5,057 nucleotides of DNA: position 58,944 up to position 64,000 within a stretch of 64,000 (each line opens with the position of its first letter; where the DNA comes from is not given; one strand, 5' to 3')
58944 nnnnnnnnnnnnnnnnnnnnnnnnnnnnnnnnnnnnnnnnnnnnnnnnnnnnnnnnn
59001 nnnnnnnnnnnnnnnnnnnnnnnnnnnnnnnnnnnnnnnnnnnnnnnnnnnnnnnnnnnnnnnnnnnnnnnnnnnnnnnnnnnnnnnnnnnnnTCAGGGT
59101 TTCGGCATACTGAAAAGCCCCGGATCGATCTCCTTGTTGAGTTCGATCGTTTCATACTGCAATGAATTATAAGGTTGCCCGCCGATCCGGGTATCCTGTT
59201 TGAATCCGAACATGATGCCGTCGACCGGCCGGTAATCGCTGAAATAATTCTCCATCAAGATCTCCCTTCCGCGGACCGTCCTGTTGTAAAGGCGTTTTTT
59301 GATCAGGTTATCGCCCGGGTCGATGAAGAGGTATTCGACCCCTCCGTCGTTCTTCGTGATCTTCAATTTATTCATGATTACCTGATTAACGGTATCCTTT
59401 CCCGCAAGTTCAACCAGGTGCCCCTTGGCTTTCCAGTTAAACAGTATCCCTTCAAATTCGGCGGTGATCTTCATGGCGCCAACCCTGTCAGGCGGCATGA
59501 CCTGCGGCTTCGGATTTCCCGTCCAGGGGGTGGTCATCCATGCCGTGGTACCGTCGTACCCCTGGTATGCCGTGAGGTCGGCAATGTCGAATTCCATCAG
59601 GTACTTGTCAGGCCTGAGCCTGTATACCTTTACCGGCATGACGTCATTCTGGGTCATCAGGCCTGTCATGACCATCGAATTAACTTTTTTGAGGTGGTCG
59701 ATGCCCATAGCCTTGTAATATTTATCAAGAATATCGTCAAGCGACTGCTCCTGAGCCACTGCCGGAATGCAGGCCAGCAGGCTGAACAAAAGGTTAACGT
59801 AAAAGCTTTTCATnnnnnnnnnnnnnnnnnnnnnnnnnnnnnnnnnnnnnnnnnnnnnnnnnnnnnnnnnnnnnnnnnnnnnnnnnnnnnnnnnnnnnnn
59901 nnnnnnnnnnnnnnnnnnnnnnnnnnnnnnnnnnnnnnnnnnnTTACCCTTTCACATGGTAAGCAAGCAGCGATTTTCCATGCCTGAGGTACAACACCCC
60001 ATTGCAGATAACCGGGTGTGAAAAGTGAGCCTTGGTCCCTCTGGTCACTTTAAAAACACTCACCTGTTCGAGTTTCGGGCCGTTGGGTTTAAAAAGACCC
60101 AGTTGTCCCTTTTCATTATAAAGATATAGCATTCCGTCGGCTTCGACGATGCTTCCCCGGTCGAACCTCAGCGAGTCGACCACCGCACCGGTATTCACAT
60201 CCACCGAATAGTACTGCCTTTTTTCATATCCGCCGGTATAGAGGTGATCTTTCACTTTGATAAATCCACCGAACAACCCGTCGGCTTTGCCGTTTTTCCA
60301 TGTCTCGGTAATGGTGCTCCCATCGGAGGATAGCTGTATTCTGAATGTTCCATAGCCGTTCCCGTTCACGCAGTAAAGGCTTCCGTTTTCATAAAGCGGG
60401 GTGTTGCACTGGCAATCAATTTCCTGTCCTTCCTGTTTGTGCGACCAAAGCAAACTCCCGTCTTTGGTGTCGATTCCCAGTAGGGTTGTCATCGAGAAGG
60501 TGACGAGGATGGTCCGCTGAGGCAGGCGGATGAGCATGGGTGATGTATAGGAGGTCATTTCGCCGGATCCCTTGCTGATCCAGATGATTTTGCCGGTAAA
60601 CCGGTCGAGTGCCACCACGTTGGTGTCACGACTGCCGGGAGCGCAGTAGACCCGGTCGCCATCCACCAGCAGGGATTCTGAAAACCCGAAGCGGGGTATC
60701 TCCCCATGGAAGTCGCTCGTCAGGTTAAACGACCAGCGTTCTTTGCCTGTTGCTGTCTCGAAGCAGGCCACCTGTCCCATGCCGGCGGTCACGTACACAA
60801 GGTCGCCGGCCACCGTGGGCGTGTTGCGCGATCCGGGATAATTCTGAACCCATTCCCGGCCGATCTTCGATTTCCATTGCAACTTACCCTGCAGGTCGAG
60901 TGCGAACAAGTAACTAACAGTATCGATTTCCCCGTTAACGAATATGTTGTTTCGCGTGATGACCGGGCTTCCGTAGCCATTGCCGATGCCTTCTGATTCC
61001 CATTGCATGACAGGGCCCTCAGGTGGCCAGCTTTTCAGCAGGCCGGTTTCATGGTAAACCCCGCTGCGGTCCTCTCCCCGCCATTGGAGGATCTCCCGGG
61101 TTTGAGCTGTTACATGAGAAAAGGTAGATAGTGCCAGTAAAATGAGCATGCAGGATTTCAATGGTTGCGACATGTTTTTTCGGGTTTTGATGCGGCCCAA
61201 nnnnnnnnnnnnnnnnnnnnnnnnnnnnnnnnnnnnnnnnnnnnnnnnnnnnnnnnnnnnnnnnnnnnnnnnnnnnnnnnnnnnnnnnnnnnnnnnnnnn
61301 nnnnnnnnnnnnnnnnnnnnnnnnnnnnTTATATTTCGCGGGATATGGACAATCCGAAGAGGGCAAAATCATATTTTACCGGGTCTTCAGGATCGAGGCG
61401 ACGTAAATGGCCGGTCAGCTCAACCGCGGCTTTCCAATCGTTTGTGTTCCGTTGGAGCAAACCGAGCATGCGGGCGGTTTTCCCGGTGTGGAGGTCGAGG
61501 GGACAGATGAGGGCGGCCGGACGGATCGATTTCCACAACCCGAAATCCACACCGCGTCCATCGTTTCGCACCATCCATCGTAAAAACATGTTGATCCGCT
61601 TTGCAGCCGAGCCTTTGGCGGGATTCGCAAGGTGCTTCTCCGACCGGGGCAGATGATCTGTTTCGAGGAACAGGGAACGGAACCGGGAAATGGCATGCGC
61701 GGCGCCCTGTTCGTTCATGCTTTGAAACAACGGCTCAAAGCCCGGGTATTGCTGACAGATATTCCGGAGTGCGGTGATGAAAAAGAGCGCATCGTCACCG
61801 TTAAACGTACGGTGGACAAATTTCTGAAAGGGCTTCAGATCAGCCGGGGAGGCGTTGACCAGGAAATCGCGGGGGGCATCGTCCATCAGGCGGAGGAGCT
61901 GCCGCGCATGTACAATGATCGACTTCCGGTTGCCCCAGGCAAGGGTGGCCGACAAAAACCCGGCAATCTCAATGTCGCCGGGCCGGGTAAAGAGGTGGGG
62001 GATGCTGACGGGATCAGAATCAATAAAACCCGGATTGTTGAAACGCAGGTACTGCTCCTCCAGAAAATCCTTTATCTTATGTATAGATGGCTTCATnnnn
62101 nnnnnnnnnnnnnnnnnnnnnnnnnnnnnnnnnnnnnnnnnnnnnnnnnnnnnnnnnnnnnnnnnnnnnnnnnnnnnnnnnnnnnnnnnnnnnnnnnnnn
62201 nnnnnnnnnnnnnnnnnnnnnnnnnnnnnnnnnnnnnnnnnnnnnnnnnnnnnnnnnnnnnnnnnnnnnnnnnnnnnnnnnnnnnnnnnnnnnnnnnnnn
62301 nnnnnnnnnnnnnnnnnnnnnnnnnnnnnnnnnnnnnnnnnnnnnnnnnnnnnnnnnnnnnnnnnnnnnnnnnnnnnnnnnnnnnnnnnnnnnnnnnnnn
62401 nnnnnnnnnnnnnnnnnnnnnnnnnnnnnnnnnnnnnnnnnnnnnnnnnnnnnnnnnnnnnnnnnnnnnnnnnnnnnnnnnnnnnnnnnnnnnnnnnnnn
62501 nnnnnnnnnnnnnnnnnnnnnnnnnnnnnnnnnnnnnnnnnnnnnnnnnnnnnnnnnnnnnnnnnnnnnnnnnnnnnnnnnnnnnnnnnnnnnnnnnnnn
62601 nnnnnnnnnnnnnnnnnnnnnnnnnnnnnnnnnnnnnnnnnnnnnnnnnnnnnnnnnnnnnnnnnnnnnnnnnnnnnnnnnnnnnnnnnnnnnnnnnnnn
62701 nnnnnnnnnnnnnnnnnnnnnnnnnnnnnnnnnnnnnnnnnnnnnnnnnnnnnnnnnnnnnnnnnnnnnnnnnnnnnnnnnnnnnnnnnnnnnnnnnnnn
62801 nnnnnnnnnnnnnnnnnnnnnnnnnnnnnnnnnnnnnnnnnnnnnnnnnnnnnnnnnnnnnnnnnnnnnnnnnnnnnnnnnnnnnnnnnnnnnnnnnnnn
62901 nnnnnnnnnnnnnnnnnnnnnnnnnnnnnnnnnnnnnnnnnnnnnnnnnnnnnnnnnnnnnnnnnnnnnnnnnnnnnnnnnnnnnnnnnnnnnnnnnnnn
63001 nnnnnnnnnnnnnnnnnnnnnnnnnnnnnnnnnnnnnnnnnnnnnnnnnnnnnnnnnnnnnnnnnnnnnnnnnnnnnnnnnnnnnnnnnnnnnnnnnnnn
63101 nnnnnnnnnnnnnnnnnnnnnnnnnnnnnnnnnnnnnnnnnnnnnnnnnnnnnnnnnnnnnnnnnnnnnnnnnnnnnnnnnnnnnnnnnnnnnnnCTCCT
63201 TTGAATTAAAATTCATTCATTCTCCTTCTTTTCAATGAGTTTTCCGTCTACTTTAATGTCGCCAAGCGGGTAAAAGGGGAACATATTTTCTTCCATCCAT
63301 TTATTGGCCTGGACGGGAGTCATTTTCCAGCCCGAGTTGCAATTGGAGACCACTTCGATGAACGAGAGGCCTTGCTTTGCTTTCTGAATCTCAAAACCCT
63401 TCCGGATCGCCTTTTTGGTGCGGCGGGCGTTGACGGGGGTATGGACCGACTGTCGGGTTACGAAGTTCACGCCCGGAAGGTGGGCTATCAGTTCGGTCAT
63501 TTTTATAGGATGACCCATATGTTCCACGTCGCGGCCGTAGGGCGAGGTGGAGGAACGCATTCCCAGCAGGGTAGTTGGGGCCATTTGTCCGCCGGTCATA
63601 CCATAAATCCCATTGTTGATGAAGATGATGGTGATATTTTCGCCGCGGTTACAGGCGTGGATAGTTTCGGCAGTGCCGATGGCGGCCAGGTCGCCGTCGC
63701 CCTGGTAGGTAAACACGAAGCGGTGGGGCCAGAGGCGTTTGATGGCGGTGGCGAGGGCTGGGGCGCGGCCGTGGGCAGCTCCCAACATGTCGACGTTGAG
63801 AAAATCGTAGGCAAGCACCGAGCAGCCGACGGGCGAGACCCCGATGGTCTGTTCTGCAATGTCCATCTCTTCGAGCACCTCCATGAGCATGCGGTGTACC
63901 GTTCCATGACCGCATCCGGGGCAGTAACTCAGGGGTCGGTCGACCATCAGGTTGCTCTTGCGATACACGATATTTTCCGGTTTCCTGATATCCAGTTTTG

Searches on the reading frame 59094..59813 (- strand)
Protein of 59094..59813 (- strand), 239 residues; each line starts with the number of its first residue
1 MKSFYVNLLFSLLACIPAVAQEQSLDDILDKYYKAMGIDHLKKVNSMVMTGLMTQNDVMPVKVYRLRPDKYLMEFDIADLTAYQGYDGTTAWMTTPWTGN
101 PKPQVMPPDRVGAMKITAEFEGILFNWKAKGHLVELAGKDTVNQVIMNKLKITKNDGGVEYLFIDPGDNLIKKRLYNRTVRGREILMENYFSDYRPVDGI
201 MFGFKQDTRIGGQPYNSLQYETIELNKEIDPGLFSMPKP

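Call 9: search_protein_families(library=pfam, proteins=[window:59094-59813:-])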
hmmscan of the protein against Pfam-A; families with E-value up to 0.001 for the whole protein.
window:59094-59813:- (239 aa): 1 family
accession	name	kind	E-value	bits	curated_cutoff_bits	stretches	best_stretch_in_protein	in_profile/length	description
PF04788.19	DUF620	-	0.00034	20.6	22.5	0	60-100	34-74/243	Protein of unknown function (DUF620)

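Call 20: find_encoding_contigs(protein=window:59094-59813:-, flank=3000, max_places=10)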
Protein window:59094-59813:- (239 aa): 1 contig read that carries it; 1 place shown.
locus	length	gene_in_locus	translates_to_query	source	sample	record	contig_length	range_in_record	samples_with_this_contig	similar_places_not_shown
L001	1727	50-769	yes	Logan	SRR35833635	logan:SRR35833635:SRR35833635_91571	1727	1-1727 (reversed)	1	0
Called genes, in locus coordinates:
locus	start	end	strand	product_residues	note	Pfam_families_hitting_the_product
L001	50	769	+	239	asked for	-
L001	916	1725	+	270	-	?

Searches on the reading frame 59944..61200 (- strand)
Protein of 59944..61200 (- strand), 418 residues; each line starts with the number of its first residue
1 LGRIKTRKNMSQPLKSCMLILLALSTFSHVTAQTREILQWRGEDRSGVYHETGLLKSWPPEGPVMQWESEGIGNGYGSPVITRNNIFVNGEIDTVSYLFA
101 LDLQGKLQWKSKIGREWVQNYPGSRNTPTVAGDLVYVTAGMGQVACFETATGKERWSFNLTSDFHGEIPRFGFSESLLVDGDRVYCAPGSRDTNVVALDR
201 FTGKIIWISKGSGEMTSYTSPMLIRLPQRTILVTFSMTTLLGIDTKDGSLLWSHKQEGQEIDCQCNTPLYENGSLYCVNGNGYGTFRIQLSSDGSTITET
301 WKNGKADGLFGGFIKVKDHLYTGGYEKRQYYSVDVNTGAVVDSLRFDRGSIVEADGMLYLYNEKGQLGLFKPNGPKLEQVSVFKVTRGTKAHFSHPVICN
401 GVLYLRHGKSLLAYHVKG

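Call 9: search_protein_families(library=pfam, proteins=[window:59944-61200:-])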
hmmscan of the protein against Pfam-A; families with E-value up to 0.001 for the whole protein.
window:59944-61200:- (418 aa): 3 families
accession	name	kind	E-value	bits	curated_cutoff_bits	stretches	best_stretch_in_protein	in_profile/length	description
PF13360.13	PQQ_2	-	5.6e-27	95.3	27.6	1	100-341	7-230/233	Outer membrane protein assembly factor BamB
PF13570.13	Beta-prop_ACSF4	-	2.7e-14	53.7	133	2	131-404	60-316/329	Beta-alanine-activating enzyme, beta-propeller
PF01011.28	PQQ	-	1.1e-07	31.4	26.7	1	123-163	48-88/595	Glucose/ethanol/alcohol dehydrogenase, beta-propeller domain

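Call 46: find_homologous_proteins(query=window:59944-61200:-, max_evalue=1e-40)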
Query window:59944-61200:- (418 aa): 2473 proteins with E <= 1e-40 among 7616 candidates; the best 120 are listed.
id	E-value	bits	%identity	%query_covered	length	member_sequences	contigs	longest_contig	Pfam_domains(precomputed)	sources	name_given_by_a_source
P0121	5.3e-276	933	97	98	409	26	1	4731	PF01011.29,PF13360.14,PF13570.14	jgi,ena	-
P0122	8.3e-243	824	85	98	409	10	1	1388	PF01011.29,PF13360.14,PF13570.14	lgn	-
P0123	7.1e-208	709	73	95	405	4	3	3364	PF01011.29,PF07774.20,PF13360.14,PF13570.14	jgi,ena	-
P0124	2.3e-206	704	73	95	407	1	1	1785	PF01011.29,PF13360.14,PF13570.14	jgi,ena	jgi:outer membrane protein assembly factor BamB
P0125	3.8e-206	703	71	96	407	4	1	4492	PF01011.29,PF13360.14,PF13570.14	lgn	-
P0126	1.4e-204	698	72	97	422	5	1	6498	PF01011.29,PF13360.14,PF13570.14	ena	-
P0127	1.5e-204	698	71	97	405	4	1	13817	PF01011.29,PF13360.14,PF13570.14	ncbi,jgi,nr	ncbi:MAG: PQQ-binding-like beta-propeller repeat protein [Bacteroidales bacterium]|nr:PQQ-binding-li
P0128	4.1e-204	697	72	97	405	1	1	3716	PF01011.29,PF13360.14,PF13570.14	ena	-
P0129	4.3e-204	697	72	97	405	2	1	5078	PF01011.29,PF13360.14,PF13570.14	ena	-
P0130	4.5e-204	697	72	94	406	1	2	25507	PF01011.29,PF13360.14,PF13570.14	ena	-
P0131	2.6e-203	694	72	95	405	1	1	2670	PF01011.29,PF07774.20,PF13360.14,PF13570.14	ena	-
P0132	1.0e-202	692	70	98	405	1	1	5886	PF01011.29,PF13360.14,PF13570.14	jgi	jgi:outer membrane protein assembly factor BamB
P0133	4.3e-202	690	70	95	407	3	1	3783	PF01011.29,PF13360.14,PF13570.14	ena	-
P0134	6.8e-202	689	71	97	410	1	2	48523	PF01011.29,PF07774.20,PF13360.14,PF13570.14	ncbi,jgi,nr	ncbi:MAG: PQQ-binding-like beta-propeller repeat protein [Bacteroidales bacterium]|jgi:outer membran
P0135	3.0e-201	687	70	95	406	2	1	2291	PF01011.29,PF13360.14,PF13570.14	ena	-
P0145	1.6e-198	678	73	92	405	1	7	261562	PF01011.29,PF13360.14,PF13570.14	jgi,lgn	-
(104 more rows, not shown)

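Call 47: find_encoding_contigs(protein=P0121, flank=4500, max_places=4)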
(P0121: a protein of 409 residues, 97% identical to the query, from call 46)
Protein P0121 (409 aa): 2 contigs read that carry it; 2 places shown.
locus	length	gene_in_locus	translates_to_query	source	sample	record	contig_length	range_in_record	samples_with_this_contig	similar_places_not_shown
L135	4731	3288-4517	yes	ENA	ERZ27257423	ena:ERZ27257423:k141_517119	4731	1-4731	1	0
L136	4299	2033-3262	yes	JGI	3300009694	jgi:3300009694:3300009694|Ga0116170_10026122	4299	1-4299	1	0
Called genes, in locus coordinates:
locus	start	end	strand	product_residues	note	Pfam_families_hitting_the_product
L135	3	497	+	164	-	?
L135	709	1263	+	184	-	PF01558:POR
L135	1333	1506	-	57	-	-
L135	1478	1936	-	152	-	-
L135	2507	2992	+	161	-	-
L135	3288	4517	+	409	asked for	PF13570:Beta-prop_ACSF4 (faint), PF13360:PQQ_2, PF01011:PQQ (faint)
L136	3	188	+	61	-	?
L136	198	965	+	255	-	PF09674:DUF2400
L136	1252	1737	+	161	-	-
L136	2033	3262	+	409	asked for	PF13570:Beta-prop_ACSF4 (faint), PF13360:PQQ_2, PF01011:PQQ (faint)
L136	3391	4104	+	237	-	-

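Call 48: find_encoding_contigs(protein=P0145, flank=4500, max_places=4)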
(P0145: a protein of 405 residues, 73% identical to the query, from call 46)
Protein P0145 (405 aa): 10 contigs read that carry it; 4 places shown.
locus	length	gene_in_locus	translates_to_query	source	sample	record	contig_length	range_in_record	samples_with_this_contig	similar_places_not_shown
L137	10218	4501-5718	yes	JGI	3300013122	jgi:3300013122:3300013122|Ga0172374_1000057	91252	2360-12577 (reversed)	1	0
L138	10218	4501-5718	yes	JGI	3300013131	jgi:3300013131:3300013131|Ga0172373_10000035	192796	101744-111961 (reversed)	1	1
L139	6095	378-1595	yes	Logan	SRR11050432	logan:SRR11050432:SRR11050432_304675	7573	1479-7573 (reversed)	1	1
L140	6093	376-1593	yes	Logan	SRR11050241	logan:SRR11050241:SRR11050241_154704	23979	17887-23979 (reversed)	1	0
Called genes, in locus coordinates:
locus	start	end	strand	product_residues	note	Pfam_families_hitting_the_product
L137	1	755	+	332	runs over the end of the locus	-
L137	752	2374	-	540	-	-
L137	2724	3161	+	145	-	-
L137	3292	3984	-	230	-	-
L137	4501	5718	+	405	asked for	PF13570:Beta-prop_ACSF4 (faint), PF01011:PQQ (faint), PF13360:PQQ_2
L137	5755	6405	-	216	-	PF00293:NUDIX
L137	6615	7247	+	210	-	PF00156:Pribosyltran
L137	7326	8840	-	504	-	PF16656:Pur_ac_phosph_N (faint), PF25788:Ig_Rha78A_N (weak), PF18962:Por_Secre_tail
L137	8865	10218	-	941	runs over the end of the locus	PF18962:Por_Secre_tail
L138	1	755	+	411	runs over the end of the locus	PF13439:Glyco_transf_4 (weak), PF13579:Glyco_trans_4_4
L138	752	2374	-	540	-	-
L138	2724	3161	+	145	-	-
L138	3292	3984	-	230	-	-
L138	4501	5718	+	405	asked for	PF13570:Beta-prop_ACSF4 (faint), PF01011:PQQ (faint), PF13360:PQQ_2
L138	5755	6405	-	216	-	PF00293:NUDIX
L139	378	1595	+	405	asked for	PF13570:Beta-prop_ACSF4 (faint), PF01011:PQQ (faint), PF13360:PQQ_2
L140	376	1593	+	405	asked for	PF13570:Beta-prop_ACSF4 (faint), PF01011:PQQ (faint), PF13360:PQQ_2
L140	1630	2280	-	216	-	PF00293:NUDIX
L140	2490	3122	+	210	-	PF00156:Pribosyltran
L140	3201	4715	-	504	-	PF16656:Pur_ac_phosph_N (faint), PF25788:Ig_Rha78A_N (weak), PF18962:Por_Secre_tail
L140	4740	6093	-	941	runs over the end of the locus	PF18962:Por_Secre_tail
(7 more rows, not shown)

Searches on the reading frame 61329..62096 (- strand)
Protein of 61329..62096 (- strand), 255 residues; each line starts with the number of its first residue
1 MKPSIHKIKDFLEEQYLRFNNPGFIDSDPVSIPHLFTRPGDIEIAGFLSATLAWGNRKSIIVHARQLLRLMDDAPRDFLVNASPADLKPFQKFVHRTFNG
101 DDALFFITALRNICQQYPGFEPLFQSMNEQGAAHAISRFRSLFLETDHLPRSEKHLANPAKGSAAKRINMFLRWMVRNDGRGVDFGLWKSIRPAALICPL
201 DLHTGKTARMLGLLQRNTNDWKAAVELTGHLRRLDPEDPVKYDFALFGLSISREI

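Call 9: search_protein_families(library=pfam, proteins=[window:61329-62096:-])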
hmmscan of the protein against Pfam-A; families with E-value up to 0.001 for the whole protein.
window:61329-62096:- (255 aa): 1 family
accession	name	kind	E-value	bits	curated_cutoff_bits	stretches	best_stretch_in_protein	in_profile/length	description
PF09674.15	DUF2400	-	2.5e-81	273.5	25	1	28-251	1-224/225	Protein of unknown function (DUF2400)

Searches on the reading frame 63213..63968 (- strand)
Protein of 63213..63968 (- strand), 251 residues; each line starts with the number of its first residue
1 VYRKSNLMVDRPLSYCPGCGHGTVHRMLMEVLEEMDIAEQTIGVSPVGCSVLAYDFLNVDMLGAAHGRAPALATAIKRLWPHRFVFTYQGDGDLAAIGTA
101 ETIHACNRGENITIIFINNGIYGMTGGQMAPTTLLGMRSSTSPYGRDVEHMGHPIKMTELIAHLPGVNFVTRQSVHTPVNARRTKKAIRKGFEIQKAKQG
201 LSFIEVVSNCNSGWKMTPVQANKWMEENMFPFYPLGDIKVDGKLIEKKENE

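Call 9: search_protein_families(library=pfam, proteins=[window:63213-63968:-])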
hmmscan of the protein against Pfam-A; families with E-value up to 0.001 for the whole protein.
window:63213-63968:- (251 aa): 1 family
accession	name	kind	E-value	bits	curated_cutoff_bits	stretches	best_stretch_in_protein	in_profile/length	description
PF02775.26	TPP_enzyme_C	-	1.2e-19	71.1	21.9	1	55-206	20-151/151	Thiamine pyrophosphate enzyme, C-terminal TPP binding domain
